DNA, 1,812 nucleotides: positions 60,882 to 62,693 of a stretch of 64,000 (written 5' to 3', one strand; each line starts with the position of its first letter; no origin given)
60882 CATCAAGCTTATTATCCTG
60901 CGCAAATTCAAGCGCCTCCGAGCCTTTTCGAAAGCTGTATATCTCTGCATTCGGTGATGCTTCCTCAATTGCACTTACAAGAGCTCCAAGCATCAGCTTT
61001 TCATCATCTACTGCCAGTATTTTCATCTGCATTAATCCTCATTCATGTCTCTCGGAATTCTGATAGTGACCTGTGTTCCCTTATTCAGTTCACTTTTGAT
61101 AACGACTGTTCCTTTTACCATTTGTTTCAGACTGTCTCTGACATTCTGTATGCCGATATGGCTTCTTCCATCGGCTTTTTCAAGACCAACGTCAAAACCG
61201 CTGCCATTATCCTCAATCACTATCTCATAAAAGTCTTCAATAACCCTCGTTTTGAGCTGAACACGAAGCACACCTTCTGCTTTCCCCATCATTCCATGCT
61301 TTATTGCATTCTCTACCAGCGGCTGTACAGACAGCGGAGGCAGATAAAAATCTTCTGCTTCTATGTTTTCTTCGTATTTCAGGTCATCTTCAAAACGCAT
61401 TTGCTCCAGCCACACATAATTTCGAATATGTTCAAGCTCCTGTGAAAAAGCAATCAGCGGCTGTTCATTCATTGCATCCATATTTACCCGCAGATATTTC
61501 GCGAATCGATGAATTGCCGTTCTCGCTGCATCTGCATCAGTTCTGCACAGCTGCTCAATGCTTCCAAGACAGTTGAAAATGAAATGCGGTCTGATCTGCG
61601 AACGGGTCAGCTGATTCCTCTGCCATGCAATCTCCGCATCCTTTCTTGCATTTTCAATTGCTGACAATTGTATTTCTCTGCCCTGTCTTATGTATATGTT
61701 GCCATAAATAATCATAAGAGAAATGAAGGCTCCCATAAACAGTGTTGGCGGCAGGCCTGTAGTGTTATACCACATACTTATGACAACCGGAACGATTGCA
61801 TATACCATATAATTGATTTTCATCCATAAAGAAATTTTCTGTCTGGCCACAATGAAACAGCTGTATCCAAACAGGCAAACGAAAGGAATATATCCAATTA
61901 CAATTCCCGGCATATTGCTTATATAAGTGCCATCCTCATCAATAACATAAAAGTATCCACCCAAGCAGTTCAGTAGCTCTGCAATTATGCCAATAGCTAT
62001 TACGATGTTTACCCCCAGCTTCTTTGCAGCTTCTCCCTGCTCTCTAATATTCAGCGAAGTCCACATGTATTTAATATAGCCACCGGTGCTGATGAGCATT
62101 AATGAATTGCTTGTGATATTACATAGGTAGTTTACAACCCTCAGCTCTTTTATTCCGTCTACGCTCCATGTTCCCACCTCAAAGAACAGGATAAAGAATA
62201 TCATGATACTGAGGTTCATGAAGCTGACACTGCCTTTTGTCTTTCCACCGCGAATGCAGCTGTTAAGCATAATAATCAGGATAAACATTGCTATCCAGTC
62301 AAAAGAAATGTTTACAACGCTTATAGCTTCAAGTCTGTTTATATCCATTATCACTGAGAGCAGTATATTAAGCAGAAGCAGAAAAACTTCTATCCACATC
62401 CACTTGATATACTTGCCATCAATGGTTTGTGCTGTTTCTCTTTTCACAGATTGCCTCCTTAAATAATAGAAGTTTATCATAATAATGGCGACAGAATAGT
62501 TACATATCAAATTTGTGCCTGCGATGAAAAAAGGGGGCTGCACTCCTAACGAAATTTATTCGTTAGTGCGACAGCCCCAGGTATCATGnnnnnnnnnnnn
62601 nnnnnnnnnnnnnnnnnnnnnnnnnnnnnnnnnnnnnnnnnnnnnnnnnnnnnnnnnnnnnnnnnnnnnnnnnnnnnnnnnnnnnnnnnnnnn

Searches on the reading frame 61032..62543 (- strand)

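Call 21: search_protein_families(library=pfam, proteins=[window:61032-62543:-], max_evalue=0.001)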
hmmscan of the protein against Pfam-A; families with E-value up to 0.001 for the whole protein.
window:61032-62543:- (503 aa): 2 families
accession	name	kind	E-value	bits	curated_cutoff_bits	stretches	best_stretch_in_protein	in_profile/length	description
PF06580.19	His_kinase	-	3e-21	75.9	25.2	1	311-388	4-81/81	Histidine kinase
PF02518.31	HATPase_c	-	1.2e-10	42.2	26.4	1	406-498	10-109/111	Histidine kinase-, DNA gyrase B-, and HSP90-like ATPase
